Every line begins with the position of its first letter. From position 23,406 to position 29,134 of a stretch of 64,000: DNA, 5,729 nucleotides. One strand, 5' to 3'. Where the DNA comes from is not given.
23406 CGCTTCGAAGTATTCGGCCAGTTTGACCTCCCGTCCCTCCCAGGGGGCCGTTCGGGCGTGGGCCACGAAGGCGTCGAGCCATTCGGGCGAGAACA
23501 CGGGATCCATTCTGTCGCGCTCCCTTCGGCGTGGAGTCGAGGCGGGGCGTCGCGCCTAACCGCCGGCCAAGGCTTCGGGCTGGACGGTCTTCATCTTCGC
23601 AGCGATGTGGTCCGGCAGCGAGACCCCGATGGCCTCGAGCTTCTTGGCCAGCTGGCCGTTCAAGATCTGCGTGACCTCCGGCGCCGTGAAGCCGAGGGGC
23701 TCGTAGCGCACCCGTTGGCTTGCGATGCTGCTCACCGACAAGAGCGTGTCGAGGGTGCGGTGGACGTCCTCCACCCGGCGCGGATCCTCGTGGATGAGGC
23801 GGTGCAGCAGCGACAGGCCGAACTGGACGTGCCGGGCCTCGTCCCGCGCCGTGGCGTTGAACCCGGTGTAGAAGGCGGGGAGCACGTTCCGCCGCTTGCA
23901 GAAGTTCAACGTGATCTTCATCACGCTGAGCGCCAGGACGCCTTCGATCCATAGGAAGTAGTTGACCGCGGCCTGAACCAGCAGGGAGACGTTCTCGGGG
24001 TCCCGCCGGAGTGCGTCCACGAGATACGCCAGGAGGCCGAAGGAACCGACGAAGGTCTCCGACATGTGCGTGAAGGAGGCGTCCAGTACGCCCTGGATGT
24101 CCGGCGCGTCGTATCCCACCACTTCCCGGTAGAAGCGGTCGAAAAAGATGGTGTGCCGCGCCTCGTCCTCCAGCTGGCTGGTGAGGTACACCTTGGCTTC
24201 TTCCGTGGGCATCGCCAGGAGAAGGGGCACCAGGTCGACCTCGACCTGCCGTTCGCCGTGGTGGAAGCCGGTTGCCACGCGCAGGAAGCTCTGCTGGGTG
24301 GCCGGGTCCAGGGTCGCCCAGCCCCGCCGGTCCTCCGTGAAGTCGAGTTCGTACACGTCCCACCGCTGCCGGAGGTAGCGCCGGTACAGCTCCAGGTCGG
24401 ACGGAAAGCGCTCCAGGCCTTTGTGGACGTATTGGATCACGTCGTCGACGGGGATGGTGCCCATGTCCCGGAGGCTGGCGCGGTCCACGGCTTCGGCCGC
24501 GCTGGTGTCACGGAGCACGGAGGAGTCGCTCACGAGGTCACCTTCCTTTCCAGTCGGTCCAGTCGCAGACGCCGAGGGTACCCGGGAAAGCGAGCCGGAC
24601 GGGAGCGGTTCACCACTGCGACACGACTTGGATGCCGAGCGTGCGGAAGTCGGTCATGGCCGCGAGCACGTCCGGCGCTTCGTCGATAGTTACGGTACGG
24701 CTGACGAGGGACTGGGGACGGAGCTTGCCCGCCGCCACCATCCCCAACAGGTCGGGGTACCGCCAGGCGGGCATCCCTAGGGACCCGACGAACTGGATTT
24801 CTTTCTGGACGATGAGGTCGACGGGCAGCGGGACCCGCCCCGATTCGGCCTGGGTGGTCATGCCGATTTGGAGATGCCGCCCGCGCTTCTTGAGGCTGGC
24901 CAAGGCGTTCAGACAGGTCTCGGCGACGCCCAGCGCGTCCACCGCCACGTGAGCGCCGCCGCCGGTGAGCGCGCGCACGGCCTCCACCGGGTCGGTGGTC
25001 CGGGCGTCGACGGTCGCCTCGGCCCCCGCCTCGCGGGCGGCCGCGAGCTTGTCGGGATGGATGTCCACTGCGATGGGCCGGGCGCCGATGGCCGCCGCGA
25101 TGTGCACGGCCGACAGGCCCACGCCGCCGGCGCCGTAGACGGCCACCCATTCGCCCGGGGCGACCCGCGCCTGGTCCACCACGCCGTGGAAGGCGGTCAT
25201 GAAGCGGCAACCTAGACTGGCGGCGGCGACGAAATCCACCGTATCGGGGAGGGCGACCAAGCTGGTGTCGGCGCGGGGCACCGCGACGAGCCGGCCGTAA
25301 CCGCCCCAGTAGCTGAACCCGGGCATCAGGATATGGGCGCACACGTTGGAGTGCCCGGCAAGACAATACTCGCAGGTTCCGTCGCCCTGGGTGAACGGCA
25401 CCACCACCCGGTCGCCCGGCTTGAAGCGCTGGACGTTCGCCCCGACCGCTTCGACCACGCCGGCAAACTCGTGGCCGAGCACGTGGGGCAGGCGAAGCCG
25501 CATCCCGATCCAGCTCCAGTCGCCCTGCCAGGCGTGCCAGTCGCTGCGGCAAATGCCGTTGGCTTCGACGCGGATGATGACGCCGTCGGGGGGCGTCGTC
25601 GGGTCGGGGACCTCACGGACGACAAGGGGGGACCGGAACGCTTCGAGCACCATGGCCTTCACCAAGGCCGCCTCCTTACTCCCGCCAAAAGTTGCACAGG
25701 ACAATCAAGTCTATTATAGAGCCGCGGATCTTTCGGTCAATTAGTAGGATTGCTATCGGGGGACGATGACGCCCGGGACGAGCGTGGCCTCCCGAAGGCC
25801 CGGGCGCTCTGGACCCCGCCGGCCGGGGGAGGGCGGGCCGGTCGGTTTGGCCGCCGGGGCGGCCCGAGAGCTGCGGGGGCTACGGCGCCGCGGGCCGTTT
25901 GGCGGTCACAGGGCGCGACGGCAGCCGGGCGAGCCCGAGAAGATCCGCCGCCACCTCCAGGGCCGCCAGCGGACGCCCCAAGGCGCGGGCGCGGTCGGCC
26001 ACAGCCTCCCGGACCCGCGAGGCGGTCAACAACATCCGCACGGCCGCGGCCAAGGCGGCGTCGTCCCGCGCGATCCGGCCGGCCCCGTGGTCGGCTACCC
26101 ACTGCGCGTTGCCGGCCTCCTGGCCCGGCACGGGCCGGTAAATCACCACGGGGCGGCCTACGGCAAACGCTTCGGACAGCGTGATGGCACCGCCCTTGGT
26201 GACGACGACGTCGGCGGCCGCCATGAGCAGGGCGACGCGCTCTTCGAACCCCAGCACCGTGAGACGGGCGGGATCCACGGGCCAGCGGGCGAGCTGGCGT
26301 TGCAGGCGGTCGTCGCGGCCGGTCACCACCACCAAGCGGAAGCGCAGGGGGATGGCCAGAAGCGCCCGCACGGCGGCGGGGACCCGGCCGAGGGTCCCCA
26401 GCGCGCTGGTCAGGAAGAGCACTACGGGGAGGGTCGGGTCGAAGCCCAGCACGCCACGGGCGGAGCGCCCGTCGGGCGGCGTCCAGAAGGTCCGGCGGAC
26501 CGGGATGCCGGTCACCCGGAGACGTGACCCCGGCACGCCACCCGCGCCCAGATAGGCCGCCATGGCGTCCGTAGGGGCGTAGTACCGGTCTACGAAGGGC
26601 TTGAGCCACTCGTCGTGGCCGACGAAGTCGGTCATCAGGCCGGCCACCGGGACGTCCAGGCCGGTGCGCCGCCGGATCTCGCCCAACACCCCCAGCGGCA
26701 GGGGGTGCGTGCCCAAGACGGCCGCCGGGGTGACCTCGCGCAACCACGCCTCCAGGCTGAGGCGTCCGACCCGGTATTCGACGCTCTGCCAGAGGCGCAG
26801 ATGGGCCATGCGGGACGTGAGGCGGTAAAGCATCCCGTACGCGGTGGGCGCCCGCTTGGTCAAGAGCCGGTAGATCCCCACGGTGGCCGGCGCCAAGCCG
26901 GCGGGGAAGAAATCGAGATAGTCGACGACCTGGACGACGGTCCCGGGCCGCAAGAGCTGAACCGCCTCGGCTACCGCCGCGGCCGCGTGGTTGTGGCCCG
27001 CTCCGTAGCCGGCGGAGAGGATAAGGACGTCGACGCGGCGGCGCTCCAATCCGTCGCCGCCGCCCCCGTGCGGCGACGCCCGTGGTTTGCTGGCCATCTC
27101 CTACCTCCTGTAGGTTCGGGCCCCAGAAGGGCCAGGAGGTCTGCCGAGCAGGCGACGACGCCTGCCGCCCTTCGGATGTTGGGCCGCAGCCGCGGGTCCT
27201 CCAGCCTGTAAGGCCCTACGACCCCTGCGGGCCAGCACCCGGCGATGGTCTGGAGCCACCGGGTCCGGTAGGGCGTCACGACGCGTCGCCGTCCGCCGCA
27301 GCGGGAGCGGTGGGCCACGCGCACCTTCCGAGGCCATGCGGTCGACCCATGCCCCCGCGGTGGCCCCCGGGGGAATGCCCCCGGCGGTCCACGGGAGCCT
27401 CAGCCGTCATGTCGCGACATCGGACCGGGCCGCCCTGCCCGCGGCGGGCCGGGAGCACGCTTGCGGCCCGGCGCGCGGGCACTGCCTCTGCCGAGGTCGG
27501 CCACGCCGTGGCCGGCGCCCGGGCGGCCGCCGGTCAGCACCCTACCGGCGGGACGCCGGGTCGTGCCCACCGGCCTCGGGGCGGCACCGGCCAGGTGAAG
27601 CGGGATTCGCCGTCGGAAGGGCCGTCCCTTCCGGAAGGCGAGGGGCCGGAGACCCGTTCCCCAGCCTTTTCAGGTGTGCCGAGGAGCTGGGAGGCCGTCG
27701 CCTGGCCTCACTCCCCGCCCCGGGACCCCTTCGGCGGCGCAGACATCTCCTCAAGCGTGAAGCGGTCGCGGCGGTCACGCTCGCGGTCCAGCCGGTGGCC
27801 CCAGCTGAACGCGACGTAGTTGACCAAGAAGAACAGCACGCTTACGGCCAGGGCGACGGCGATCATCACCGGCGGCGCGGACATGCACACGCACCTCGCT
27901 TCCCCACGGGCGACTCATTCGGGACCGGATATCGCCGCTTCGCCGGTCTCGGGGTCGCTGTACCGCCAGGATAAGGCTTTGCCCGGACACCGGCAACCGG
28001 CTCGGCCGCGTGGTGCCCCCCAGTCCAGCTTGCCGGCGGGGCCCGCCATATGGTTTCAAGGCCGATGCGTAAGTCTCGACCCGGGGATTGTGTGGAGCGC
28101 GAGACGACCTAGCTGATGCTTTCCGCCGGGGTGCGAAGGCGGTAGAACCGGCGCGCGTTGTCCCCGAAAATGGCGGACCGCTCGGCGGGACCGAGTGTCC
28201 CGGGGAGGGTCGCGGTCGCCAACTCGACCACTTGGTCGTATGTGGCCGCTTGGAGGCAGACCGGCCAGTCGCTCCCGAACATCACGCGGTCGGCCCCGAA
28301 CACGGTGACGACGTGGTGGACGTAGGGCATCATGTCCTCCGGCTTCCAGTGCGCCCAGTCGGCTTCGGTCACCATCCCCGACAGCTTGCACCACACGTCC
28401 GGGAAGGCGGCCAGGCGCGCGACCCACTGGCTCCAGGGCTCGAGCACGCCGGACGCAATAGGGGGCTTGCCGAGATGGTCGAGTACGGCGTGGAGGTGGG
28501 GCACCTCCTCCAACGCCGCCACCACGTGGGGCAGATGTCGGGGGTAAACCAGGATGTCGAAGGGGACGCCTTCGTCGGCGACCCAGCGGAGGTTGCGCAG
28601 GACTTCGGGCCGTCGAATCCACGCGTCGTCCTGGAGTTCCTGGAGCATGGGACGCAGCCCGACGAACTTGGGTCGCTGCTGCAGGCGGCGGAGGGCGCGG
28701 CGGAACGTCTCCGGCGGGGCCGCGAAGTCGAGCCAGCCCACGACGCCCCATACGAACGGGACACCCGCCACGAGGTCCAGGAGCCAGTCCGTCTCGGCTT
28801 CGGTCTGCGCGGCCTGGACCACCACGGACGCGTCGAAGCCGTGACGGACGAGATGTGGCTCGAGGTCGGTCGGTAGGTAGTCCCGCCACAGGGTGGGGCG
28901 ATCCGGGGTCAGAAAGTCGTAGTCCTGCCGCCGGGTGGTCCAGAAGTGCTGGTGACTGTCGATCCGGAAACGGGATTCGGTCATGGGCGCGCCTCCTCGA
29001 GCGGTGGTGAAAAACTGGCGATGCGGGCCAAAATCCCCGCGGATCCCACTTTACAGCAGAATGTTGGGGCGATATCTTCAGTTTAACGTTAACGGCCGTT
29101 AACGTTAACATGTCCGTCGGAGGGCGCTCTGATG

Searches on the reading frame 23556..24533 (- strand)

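Call 67: search_protein_families(library=pfam, proteins=[window:23556-24533:-], max_evalue=0.00001)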
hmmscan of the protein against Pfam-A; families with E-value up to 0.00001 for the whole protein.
window:23556-24533:- (325 aa): 1 family
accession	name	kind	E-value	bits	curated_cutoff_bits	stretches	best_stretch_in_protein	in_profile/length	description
PF00268.27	Ribonuc_red_sm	-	6.3e-16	59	33.6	1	44-264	10-229/281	Ribonucleotide reductase, small chain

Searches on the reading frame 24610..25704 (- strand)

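Call 67: search_protein_families(library=pfam, proteins=[window:24610-25704:-], max_evalue=0.00001)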
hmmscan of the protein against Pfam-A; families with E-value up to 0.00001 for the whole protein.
window:24610-25704:- (364 aa): 2 families
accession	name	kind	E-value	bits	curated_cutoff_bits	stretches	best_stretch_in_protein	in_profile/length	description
PF08240.17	ADH_N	-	3e-29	101.8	23.5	1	39-153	2-103/104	Alcohol dehydrogenase GroES-like domain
PF00107.32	ADH_zinc_N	-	1.9e-27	96.2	31.8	1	194-321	1-125/129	Zinc-binding dehydrogenase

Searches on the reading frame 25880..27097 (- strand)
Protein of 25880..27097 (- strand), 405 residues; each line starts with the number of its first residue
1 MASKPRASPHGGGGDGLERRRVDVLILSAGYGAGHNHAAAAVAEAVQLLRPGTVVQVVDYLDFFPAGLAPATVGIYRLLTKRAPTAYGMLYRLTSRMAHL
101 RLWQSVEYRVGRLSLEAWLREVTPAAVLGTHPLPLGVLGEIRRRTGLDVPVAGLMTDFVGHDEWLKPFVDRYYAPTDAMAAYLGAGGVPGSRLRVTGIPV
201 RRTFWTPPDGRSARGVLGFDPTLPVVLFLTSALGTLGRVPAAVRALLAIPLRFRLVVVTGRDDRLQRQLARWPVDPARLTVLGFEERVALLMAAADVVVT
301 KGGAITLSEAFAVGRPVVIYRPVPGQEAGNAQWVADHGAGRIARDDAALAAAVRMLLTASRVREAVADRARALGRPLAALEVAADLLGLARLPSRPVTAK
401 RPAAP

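Call 67: search_protein_families(library=pfam, proteins=[window:25880-27097:-], max_evalue=0.00001)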
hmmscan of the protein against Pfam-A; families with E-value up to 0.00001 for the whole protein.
window:25880-27097:- (405 aa): 4 families
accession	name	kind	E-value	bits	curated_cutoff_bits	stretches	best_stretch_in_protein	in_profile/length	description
PF06925.17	MGDG_synth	-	5.8e-21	75.7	25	1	35-200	1-169/169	Monogalactosyldiacylglycerol (MGDG) synthase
PF04101.22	Glyco_tran_28_C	-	1.2e-09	38.9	22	1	253-366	31-150/166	Glycosyltransferase family 28 C-terminal domain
PF13692.12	Glyco_trans_1_4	-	3e-08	34.5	27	1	252-358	33-141/142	Glycosyl transferases group 1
PF00534.26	Glycos_transf_1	-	2.6e-06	27.5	26.4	1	277-371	73-170/172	Glycosyl transferases group 1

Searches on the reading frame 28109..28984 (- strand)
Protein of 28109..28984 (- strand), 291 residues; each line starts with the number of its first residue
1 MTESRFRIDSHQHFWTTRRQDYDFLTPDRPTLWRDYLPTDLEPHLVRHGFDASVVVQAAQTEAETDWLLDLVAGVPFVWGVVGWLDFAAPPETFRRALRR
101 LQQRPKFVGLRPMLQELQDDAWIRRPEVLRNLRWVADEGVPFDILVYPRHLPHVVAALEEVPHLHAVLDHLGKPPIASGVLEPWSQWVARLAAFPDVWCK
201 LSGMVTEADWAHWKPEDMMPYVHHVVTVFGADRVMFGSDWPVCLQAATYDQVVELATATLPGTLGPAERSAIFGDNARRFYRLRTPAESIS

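Call 67: search_protein_families(library=pfam, proteins=[window:28109-28984:-], max_evalue=0.00001)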
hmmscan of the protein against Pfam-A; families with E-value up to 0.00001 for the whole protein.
window:28109-28984:- (291 aa): 1 family
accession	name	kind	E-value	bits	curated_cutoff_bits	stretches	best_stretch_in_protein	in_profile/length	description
PF04909.20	Amidohydro_2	-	1.1e-48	166.9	26.4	1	8-283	1-289/289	Amidohydrolase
